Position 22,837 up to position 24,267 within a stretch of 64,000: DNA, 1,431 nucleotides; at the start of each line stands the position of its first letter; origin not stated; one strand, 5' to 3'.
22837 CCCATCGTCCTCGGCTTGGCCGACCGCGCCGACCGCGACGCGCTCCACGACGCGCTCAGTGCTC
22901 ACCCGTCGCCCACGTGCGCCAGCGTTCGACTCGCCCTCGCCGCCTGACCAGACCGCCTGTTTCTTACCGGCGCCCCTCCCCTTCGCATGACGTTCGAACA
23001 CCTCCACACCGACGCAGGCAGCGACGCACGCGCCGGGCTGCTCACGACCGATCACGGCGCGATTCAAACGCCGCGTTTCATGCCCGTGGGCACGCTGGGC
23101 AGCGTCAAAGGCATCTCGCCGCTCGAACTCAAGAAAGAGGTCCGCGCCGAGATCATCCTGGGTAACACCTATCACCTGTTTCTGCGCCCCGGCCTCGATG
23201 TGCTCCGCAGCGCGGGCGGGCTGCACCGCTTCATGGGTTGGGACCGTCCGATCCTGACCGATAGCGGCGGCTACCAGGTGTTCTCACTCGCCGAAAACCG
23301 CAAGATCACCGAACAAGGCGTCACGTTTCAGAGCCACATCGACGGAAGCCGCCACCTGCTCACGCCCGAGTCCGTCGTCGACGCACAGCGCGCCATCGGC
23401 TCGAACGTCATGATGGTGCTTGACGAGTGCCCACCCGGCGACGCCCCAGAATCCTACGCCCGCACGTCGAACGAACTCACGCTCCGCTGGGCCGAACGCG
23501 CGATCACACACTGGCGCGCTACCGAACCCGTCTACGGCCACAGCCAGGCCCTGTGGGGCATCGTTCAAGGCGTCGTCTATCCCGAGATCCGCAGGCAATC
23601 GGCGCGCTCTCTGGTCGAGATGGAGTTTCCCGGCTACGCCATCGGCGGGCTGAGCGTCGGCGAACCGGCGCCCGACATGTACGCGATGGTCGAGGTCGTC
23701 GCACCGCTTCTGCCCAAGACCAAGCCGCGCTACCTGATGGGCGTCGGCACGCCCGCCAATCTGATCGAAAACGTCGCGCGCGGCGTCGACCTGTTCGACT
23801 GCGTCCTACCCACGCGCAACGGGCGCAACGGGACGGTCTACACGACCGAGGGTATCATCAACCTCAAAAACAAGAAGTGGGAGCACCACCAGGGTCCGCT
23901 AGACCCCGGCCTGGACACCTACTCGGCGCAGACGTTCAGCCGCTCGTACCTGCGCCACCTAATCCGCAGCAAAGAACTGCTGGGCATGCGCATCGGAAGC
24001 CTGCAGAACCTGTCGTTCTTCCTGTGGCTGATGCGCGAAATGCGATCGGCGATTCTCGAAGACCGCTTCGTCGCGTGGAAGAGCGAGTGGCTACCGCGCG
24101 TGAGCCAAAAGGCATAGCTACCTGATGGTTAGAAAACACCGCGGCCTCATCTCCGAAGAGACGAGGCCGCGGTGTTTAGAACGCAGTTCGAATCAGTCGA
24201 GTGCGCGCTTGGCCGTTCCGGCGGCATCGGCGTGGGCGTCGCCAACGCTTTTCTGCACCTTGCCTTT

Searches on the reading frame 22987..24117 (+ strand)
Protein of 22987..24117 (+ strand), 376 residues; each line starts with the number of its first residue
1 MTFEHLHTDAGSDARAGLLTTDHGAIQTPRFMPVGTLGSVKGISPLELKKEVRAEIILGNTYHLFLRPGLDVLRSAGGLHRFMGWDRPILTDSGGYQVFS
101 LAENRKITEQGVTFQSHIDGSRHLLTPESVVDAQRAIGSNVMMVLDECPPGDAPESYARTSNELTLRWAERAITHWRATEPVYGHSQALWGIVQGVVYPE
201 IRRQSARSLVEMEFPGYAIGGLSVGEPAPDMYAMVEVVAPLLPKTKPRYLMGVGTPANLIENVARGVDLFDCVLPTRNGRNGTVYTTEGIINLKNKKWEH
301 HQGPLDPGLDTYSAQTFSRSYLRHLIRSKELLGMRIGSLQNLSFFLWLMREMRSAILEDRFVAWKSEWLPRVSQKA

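Call 42: find_encoding_contigs(protein=window:22987-24117:+, flank=1000, max_places=4)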
Protein window:22987-24117:+ (376 aa): no gene with exactly this product is on record in the collection.
